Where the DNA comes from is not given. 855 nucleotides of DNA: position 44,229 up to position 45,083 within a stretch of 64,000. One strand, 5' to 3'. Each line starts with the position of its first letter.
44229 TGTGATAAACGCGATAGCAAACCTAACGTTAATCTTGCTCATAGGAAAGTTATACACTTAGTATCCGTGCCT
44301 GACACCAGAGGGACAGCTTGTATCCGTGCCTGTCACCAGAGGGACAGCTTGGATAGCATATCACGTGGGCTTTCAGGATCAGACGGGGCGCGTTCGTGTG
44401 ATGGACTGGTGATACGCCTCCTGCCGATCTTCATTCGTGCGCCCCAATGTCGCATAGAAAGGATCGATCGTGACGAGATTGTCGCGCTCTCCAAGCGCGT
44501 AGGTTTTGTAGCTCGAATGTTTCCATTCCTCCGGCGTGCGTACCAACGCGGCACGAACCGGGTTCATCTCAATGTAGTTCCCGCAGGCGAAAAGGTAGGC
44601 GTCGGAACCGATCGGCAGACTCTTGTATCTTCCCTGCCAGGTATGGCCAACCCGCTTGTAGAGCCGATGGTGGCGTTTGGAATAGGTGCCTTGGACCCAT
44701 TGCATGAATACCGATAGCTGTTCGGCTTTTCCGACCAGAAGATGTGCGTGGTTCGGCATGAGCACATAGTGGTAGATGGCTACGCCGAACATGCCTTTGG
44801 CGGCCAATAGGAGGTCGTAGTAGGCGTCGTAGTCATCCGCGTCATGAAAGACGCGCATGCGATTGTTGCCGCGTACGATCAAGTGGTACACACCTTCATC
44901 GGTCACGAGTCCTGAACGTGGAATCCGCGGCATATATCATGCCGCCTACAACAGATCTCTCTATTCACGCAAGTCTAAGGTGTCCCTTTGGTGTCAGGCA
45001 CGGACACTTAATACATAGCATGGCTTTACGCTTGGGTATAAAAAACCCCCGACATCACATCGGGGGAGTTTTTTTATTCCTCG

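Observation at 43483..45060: Lower-GC insertion with a RAYT-type IS200-like transposase flanked by inverted REP-like repeats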

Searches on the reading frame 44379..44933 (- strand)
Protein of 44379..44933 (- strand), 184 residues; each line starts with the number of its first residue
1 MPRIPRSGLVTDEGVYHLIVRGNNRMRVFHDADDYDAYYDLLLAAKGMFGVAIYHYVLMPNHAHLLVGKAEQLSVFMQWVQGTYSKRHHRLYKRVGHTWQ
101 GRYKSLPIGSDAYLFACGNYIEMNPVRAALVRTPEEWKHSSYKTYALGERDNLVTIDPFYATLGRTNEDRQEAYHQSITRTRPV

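Call 4: search_protein_families(library=pfam, proteins=[window:44379-44933:-], max_evalue=0.01)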
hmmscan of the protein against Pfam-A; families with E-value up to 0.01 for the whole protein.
window:44379-44933:- (184 aa): 1 family
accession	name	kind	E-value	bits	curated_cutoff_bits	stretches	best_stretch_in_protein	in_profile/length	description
PF01797.21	Y1_Tnp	-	4.1e-14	53.2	23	1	15-123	6-120/121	Transposase IS200 like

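Call 5: search_protein_families(library=ncbifam, proteins=[window:44379-44933:-], max_evalue=0.01)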
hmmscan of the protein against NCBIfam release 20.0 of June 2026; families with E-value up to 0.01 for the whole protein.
window:44379-44933:- (184 aa): 2 families
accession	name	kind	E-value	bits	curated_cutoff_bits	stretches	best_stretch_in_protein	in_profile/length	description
NF047646.1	REP_Tyr_transpos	equivalog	2.4e-19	69.7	80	1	11-140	7-146/146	REP-associated tyrosine transposase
NF033573.1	transpos_IS200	equivalog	0.0031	17.8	55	1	15-102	12-106/126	IS200/IS605 family transposase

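Call 12: find_encoding_contigs(protein=window:44379-44933:-, flank=10000, max_places=10)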
Protein window:44379-44933:- (184 aa): 1 contig read that carries it; 1 place shown.
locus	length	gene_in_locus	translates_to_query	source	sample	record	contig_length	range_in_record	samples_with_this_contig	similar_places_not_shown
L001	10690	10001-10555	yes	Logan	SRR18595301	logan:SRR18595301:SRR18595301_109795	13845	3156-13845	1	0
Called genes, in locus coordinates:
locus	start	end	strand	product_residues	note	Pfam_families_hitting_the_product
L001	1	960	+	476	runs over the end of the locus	-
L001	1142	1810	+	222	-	-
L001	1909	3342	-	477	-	PF01142:TruD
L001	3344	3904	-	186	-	PF01195:Pept_tRNA_hydro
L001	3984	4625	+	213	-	-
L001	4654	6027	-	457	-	PF00005:ABC_tran (faint), PF01926:MMR_HSR1, PF02421:FeoB_N, PF02421:FeoB_N, PF04548:AIG1 (weak), PF01926:MMR_HSR1, PF00009:GTP_EFTU, PF14714:KH_dom-like, +3 more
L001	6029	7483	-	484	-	PF03816:LytR_cpsA_psr, PF13399:LytR_C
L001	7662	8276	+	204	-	PF10502:Peptidase_S26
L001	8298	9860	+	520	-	PF13393:tRNA-synt_His, PF00587:tRNA-synt_2b, PF03129:HGTP_anticodon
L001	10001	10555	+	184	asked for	PF01797:Y1_Tnp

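Call 13: find_homologous_proteins(query=window:44379-44933:-)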
Query window:44379-44933:- (184 aa): 966 proteins with E <= 0.001 among 1416 candidates; the best 120 are listed.
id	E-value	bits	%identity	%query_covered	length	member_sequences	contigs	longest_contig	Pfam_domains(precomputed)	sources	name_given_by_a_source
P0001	4.1e-109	381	89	100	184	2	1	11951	PF01797.22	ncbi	-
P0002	5.3e-101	354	83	100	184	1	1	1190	PF01797.22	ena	-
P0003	1.1e-100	353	84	99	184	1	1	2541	PF01797.22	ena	-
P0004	3.5e-75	270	65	99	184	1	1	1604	PF01797.22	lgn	-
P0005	5.5e-67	243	60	99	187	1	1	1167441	PF01797.22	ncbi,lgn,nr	ncbi:MAG: transposase [Patescibacteria group bacterium]|nr:MAG: transposase [Patescibacteria group b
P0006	3.0e-65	238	58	99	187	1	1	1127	PF01797.22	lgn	-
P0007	7.0e-65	237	60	99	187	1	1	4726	PF01797.22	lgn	-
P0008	9.5e-63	230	57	99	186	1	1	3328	PF01797.22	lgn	-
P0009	1.3e-62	229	58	99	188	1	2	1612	PF01797.22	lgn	-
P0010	5.6e-61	224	58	99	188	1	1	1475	PF01797.22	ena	-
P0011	6.1e-61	224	56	99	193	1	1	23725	PF01797.22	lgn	-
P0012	2.2e-60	222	57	99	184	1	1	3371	PF01797.22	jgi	jgi:putative transposase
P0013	4.0e-60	221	55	99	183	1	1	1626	PF01797.22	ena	-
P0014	4.0e-60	221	58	99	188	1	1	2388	PF01797.22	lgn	-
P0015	3.4e-59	218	62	85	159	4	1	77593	PF01797.22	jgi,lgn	-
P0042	5.2e-47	178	46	100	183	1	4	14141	PF01797.22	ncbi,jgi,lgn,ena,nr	ncbi:MAG: transposase [Patescibacteria group bacterium]|nr:transposase [Patescibacteria group bacter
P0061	9.2e-42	161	45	97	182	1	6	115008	PF01797.22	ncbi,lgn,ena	ncbi:MAG: transposase [Patescibacteria group bacterium]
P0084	3.4e-36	143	45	95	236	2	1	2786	PF01797.22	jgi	jgi:REP-associated tyrosine transposase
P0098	4.0e-35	139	50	86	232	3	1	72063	PF01797.22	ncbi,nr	ncbi:MAG: transposase [Rhodocyclaceae bacterium]|nr:transposase [Rhodocyclaceae bacterium]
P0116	9.7e-34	135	47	95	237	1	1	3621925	PF01797.22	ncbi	-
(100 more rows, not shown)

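Call 15: find_encoding_contigs(protein=P0001, flank=10000, max_places=4)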
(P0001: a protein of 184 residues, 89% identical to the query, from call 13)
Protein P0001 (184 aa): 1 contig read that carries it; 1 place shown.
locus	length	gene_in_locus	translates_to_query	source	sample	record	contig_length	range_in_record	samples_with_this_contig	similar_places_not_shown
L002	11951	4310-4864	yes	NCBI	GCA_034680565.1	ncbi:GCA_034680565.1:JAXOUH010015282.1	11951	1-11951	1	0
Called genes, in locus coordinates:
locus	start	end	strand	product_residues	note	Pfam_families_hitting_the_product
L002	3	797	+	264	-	?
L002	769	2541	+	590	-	-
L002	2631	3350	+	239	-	PF00535:Glycos_transf_2, PF10111:Glyco_tranf_2_2 (faint), PF13641:Glyco_tranf_2_3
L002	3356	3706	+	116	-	PF00355:Rieske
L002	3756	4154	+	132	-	-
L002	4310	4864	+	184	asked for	PF01797:Y1_Tnp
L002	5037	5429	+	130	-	-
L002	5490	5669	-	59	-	-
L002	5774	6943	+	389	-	PF01855:POR_N, PF17147:PFOR_II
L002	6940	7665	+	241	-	PF02775:TPP_enzyme_C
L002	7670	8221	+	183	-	PF01558:POR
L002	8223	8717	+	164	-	PF13183:Fer4_8 (faint), PF00037:Fer4 (weak), PF12838:Fer4_7, PF13187:Fer4_9, PF00037:Fer4, PF12797:Fer4_2 (weak), PF12837:Fer4_6 (weak), PF13237:Fer4_10 (weak), +5 more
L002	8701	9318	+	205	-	PF06130:PTAC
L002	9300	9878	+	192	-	PF00753:Lactamase_B, PF23023:Anti-Pycsar_Apyc1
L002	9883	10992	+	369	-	PF00871:Acetate_kinase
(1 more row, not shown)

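Call 16: find_encoding_contigs(protein=P0005, flank=10000, max_places=4)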
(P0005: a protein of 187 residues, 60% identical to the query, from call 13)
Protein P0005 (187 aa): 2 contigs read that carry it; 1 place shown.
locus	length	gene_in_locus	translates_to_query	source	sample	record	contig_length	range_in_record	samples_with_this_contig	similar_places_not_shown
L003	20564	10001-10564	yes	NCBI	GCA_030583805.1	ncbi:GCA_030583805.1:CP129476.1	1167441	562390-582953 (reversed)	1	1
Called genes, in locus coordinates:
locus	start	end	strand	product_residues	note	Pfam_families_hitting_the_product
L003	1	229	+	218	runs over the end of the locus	-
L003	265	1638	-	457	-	PF00005:ABC_tran (faint), PF01926:MMR_HSR1, PF02421:FeoB_N, PF02421:FeoB_N, PF04548:AIG1 (weak), PF01926:MMR_HSR1, PF00009:GTP_EFTU, PF14714:KH_dom-like, +3 more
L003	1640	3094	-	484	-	PF03816:LytR_cpsA_psr, PF13399:LytR_C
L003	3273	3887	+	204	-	PF10502:Peptidase_S26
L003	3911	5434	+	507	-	PF13393:tRNA-synt_His, PF00587:tRNA-synt_2b, PF03129:HGTP_anticodon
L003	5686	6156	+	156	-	-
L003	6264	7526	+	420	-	PF25023:TEN_YD-shell (faint)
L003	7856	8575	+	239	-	-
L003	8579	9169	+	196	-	-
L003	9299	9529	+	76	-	PF10049:DUF2283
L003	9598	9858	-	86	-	-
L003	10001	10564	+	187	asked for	PF01797:Y1_Tnp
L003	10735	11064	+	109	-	-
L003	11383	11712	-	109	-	-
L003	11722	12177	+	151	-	PF09424:YqeY, PF02637:GatB_Yqey (weak)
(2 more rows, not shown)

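Call 22: search_solved_structures(query=window:44379-44933:-, max_evalue=1, show_alignments=2)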
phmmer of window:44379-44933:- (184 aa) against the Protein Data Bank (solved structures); distinct sequences matched with E-value up to 1: 4.
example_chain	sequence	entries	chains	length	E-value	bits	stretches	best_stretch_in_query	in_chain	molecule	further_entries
2xm3_A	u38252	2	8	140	0.21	14.8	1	16-101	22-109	TRANSPOSASE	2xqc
2xma_A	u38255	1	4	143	0.22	14.7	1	16-101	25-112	TRANSPOSASE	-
2xo6_A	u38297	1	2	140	0.24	14.6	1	16-97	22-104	TRANSPOSASE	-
2fyx_A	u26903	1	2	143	0.44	13.8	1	15-97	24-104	transposase, putative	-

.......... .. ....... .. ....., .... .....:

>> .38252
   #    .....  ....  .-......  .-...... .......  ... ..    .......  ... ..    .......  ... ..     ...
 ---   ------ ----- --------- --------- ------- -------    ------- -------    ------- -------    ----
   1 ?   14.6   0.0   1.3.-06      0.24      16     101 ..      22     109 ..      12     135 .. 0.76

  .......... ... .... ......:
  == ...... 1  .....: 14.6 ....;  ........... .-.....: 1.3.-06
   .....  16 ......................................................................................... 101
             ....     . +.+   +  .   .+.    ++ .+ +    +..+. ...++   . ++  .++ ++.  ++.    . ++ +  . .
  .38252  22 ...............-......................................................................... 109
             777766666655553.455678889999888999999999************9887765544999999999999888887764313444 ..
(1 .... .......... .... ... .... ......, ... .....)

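Call 36: find_encoding_contigs(protein=P0003, flank=10000, max_places=3)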
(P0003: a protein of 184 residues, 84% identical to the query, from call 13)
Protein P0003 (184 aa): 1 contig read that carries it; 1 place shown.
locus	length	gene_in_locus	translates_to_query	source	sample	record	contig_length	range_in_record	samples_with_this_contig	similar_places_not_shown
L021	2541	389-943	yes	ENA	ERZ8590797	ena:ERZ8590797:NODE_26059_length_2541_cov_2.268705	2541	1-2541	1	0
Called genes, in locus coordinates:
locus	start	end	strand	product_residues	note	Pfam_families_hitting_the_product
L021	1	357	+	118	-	?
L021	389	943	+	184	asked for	PF01797:Y1_Tnp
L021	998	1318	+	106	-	-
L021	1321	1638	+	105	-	-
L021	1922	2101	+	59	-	-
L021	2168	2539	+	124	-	?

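Call 37: find_encoding_contigs(protein=P0004, flank=10000, max_places=3)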
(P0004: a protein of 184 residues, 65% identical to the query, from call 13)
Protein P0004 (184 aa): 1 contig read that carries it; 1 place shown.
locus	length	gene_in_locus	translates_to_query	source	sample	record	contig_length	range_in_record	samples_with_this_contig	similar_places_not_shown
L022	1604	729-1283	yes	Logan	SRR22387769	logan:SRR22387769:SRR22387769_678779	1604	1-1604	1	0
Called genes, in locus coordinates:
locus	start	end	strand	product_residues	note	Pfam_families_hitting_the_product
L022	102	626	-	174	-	PF02224:Cytidylate_kin (faint), PF13238:AAA_18 (weak), PF13671:AAA_33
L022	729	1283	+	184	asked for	PF01797:Y1_Tnp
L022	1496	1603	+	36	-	?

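Call 38: find_encoding_contigs(protein=P0011, flank=10000, max_places=3)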
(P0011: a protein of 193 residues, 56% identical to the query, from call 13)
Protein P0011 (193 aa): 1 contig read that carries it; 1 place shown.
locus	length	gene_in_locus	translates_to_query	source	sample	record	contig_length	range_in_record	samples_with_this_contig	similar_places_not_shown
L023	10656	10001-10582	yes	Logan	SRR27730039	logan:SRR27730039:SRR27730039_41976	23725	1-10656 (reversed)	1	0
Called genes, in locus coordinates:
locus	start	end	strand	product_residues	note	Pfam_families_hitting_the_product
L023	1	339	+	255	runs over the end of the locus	-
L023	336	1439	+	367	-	PF13180:PDZ_2, PF17820:PDZ_6 (weak)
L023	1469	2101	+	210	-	-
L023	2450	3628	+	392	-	PF23657:DUF7151 (weak)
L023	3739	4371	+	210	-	-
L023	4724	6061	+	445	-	-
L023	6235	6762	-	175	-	PF01371:Trp_repressor (weak), PF13384:HTH_23, PF13518:HTH_28 (weak)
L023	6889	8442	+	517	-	PF04932:Wzy_C (weak)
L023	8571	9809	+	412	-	PF13439:Glyco_transf_4, PF13579:Glyco_trans_4_4, PF20706:GT4-conflict, PF00534:Glycos_transf_1, PF13692:Glyco_trans_1_4, PF13524:Glyco_trans_1_2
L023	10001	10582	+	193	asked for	PF01797:Y1_Tnp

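Call 39: find_encoding_contigs(protein=P0015, flank=10000, max_places=3)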
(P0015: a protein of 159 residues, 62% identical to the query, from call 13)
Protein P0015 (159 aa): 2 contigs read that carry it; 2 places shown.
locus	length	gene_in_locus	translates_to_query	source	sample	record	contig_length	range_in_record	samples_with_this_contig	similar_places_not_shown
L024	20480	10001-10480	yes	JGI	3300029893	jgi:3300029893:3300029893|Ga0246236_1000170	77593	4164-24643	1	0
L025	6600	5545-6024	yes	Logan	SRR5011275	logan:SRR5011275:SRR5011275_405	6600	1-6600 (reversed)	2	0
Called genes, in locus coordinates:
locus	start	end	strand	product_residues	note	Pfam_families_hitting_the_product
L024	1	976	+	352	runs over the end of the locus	PF02912:Phe_tRNA-synt_N, PF01409:tRNA-synt_2d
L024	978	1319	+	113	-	PF00892:EamA, PF00893:Multi_Drug_Res (weak)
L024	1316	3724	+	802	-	PF01588:tRNA_bind, PF03483:B3_4, PF03484:B5, PF17759:tRNA_synthFbeta, PF03147:FDX-ACB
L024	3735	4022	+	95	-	-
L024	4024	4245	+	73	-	-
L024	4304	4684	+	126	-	-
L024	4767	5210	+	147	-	PF00581:Rhodanese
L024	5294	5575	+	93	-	PF00216:Bac_DNA_binding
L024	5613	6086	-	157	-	-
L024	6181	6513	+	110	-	PF04024:PspC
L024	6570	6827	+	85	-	PF04024:PspC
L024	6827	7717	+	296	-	-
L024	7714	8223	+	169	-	PF01202:SKI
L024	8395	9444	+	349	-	-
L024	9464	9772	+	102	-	-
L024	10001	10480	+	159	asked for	PF01797:Y1_Tnp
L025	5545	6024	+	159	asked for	PF01797:Y1_Tnp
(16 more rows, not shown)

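Call 42: search_solved_structures(query=A2, max_evalue=1, show_alignments=3)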
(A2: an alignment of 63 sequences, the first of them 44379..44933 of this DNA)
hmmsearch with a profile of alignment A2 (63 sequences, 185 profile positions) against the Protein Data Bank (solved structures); distinct sequences matched with E-value up to 1: 7.
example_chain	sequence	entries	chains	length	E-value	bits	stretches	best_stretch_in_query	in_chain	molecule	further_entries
4er8_A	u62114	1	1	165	6.3e-12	49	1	1-143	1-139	TnpArep for protein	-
2xm3_A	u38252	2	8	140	5.8e-05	26.3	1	12-121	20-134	TRANSPOSASE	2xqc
2xma_A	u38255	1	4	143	6.1e-05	26.2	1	12-121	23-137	TRANSPOSASE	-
2xo6_A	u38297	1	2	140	0.00025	24.2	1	12-111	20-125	TRANSPOSASE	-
2fyx_A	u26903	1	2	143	0.0022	21.1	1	7-121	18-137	transposase, putative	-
2f4f_A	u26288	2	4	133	0.0023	21.1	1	12-102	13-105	Transposase, putative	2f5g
2ec2_A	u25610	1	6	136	0.0067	19.6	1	12-102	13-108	136aa long hypothetical transposase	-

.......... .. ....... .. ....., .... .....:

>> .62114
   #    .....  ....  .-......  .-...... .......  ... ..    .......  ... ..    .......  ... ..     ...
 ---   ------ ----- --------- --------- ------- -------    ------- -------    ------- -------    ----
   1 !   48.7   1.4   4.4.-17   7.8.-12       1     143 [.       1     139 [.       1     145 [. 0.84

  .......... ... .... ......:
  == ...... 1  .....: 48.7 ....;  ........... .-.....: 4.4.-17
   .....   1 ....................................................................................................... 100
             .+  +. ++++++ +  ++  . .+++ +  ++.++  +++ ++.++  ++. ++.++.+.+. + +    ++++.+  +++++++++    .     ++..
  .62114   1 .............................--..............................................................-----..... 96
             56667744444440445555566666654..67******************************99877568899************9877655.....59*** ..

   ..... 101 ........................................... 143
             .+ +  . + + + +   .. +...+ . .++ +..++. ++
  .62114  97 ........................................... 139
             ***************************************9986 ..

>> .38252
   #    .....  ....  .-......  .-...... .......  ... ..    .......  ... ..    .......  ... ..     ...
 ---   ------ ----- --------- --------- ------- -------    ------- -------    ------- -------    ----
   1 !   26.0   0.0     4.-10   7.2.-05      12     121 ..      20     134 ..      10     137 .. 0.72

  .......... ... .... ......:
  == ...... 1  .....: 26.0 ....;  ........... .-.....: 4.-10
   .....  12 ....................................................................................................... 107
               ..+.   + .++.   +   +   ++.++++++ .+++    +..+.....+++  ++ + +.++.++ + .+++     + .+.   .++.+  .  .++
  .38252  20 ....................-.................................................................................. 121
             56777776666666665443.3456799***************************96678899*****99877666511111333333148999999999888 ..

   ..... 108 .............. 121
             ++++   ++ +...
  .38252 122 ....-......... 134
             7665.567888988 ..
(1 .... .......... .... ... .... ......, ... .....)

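Call 44: find_related_loci(query=A2, collection=viral_contigs, flank=3000)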
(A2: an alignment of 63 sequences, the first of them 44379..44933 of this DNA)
Query A2 (184 aa) in viral_contigs; peptide patterns used: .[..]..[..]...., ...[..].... (x = any residue, [..] = any of these).
2 stretches matched a pattern; 2 encode a relative of the query (tblastn E <= 1e-3); 2 distinct loci.
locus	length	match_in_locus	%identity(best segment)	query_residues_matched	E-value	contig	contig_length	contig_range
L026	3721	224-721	36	17-180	3e-29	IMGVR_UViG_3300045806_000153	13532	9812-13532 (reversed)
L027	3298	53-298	34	93-174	9e-10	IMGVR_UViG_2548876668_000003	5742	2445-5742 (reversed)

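Call 55: predict_structure(alignment_id=A2)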
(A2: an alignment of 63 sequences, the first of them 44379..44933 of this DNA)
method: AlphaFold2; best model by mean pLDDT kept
length: 184 residues; sequences in the alignment: 63
mean_pLDDT: 92.5   pTM: 0.88
mean pLDDT of the five models: 92.5, 91.7, 91.3, 91.3, 90.7
residues with pLDDT >= 90: 151; 70-90: 21; 50-70: 10; < 50: 2
segments of 3 or more residues with pLDDT < 50: none
pLDDT, mean of each block of 10 residues (from residue 1): 60 89 96 98 98 98 96 95 97 94 91 91 97 97 97 95 96 93 62
secondary structure, 60 per line:
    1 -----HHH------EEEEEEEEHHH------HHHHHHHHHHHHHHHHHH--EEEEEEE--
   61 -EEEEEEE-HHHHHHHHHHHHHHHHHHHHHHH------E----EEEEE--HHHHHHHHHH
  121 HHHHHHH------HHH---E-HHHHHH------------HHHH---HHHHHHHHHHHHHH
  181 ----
elements in order: E15-22 H32-49 E52-58 E62-68 H70-92 E104-108 H111-127 H142-147 H160-163 H167-180
